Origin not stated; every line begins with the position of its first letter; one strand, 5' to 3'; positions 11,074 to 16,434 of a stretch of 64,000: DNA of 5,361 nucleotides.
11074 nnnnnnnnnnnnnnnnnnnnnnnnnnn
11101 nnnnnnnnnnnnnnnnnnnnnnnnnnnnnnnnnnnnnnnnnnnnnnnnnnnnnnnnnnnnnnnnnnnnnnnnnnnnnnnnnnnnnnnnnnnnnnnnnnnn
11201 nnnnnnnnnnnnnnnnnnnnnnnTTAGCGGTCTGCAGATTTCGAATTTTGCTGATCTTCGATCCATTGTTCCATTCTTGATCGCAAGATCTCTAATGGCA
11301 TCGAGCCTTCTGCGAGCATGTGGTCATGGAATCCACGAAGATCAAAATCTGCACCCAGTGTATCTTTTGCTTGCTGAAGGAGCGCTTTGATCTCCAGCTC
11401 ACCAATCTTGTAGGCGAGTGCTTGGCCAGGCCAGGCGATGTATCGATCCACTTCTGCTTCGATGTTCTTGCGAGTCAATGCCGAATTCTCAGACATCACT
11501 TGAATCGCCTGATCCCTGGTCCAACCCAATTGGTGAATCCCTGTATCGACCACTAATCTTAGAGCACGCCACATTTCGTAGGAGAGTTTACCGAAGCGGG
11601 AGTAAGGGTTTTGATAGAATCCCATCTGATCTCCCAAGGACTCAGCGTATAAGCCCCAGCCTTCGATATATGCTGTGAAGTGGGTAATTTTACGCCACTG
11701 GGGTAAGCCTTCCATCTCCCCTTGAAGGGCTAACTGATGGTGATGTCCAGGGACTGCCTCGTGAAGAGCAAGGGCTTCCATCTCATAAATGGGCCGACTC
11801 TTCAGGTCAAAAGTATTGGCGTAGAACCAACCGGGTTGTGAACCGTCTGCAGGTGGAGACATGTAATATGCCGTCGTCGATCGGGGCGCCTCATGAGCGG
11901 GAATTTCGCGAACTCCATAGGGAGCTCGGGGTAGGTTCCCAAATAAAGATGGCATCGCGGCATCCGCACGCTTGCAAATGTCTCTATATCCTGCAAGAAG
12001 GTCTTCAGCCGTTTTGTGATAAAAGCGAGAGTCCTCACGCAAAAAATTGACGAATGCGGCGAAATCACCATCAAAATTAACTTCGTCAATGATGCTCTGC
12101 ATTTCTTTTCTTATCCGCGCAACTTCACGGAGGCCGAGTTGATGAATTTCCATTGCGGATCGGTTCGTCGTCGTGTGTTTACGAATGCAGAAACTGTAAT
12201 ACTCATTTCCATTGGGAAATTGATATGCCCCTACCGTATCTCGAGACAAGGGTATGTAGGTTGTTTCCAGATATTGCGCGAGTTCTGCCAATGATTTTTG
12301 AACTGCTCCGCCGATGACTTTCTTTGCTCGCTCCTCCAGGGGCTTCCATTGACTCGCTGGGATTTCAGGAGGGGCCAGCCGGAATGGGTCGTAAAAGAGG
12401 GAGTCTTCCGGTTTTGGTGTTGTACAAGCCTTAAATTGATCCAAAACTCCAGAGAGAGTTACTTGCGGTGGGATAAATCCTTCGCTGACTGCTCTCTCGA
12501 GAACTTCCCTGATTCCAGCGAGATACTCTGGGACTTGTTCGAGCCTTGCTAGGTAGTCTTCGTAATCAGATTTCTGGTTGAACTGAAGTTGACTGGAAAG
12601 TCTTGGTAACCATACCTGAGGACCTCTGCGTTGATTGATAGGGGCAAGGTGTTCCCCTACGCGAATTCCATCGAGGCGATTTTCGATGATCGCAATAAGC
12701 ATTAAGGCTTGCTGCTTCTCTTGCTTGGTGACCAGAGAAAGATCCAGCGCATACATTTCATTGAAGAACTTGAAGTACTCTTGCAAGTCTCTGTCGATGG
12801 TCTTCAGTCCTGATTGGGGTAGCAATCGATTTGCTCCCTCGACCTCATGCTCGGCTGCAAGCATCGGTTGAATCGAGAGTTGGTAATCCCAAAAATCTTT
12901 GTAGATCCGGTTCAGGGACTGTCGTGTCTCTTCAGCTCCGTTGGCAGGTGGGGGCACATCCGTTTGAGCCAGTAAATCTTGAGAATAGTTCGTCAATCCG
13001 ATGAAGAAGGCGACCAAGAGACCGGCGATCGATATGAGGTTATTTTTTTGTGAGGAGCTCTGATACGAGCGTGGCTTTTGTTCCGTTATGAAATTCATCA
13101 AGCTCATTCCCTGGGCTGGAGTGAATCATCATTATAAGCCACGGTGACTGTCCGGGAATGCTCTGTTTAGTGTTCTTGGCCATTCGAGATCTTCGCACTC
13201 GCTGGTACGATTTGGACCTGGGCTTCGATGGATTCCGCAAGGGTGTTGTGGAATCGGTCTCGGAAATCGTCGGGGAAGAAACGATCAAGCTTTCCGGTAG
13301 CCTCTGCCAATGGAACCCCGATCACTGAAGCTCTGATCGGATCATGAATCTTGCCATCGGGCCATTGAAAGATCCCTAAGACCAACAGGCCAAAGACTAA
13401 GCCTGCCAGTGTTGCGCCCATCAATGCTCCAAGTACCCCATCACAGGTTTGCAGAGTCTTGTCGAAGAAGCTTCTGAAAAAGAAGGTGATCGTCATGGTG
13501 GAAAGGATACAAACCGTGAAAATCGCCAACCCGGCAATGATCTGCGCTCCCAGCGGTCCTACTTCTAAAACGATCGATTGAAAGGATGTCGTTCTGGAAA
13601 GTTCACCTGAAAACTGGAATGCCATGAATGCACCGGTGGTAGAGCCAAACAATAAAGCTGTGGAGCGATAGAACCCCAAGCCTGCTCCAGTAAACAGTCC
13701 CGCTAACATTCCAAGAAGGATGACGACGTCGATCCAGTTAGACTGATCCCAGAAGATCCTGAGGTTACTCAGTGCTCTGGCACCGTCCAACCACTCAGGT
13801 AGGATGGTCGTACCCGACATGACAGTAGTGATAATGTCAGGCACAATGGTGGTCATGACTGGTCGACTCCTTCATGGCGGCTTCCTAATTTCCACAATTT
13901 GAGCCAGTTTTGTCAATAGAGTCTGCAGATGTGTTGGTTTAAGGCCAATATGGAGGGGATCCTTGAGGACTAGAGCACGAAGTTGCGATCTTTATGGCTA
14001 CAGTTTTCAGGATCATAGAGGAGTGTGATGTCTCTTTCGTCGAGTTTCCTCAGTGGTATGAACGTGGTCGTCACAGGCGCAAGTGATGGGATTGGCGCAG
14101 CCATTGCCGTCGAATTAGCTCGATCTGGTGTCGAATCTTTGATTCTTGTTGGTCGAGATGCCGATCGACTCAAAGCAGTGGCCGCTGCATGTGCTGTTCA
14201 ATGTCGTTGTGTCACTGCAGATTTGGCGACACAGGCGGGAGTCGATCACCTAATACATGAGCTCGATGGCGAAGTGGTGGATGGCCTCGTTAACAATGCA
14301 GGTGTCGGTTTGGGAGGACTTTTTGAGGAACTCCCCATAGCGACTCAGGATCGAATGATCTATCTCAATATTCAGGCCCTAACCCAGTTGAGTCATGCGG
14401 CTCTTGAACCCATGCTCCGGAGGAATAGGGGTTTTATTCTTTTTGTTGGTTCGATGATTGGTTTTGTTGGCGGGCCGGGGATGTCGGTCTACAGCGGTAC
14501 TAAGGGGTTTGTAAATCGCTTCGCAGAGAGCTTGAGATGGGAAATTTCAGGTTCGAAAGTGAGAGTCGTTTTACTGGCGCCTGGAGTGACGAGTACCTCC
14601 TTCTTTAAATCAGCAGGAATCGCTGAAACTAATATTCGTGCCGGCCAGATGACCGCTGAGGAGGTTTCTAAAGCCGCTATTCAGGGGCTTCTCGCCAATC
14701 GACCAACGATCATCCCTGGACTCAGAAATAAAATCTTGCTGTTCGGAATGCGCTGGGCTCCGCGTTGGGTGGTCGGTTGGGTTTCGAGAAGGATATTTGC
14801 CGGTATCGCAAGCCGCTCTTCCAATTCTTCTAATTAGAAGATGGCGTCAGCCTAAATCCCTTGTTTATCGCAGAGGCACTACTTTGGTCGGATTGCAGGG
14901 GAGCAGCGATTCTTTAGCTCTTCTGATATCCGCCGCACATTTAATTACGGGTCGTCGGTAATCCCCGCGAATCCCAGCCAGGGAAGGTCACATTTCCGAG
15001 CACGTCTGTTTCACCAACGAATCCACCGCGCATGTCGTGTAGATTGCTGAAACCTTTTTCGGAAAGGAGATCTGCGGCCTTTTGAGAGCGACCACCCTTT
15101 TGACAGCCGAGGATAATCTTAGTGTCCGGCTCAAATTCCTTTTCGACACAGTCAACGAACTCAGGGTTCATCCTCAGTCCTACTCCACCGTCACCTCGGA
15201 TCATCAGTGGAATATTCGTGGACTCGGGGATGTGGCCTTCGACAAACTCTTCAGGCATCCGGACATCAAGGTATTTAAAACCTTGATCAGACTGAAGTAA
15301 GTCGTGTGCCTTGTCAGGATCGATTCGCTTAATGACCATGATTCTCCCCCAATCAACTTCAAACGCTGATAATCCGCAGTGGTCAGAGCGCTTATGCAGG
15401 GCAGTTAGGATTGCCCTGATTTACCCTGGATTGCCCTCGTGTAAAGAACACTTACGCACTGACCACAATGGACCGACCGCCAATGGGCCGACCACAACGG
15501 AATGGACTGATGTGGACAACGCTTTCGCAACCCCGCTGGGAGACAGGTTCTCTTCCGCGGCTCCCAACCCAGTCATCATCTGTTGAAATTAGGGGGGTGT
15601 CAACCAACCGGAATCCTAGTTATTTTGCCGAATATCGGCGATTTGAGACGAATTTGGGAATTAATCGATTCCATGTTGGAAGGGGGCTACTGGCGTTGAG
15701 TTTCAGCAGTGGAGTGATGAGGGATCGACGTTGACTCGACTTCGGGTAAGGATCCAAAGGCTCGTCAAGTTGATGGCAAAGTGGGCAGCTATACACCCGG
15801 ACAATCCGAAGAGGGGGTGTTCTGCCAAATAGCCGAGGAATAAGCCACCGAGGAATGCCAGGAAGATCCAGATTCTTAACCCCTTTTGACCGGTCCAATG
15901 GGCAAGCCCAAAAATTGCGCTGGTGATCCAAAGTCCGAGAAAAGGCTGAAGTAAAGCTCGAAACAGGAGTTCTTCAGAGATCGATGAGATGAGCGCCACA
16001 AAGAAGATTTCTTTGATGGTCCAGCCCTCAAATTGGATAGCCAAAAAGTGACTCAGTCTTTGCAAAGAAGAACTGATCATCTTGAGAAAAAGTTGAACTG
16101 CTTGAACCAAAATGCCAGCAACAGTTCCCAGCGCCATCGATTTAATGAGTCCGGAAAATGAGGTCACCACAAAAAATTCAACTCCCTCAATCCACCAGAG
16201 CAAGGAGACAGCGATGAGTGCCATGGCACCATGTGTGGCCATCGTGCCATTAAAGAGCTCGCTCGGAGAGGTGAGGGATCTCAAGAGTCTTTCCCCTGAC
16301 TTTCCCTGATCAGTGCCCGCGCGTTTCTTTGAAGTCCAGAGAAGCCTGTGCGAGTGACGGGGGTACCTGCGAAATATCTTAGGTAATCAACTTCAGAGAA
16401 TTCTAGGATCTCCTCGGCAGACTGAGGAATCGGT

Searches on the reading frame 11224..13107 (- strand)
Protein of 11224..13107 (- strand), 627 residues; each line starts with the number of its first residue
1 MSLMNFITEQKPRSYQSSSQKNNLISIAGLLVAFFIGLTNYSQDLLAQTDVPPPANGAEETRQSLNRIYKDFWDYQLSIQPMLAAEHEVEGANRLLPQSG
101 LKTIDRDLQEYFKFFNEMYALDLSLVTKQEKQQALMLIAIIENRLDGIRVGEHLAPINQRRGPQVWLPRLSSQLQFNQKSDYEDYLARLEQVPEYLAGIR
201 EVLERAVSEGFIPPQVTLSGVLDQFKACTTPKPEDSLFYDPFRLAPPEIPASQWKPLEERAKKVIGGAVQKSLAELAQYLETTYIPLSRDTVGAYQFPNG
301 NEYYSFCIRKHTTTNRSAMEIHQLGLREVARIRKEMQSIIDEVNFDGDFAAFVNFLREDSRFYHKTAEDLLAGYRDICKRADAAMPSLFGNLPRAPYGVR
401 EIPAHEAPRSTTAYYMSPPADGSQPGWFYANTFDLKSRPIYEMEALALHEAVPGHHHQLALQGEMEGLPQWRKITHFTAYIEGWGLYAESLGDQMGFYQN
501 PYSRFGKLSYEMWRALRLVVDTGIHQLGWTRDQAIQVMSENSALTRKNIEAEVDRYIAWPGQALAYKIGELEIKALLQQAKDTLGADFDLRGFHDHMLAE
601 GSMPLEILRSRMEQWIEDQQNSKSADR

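Call 56: search_protein_families(library=pfam, proteins=[window:11224-13107:-], max_evalue=0.00001)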
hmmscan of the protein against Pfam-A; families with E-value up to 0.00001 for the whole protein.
window:11224-13107:- (627 aa): 1 family
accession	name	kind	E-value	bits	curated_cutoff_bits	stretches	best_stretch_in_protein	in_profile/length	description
PF05960.17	DUF885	-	7.4e-164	547.7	32.4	1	93-612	13-532/532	Bacterial protein of unknown function (DUF885)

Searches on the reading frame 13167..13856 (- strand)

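Call 56: search_protein_families(library=pfam, proteins=[window:13167-13856:-], max_evalue=0.00001)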
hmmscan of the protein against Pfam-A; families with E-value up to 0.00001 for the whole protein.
window:13167-13856:- (229 aa): 1 family
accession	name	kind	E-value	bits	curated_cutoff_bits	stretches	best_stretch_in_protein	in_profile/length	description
PF02674.22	Colicin_V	-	1e-08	35.7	29.3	1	42-182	1-138/144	Colicin V production protein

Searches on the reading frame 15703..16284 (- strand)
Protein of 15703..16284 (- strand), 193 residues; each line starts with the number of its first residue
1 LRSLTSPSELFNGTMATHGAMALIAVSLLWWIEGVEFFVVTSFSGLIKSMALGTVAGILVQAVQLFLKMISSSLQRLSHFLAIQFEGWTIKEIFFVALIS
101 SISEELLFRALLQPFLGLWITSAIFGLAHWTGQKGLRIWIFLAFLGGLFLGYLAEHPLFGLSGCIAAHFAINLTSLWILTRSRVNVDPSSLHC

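Call 56: search_protein_families(library=pfam, proteins=[window:15703-16284:-], max_evalue=0.00001)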
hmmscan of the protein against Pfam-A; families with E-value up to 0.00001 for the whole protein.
window:15703-16284:- (193 aa): 1 family
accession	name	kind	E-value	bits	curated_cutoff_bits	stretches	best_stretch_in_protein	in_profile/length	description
PF02517.21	Rce1-like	-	1.7e-10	41.5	22.4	1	88-173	3-92/93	Type II CAAX prenyl endopeptidase Rce1-like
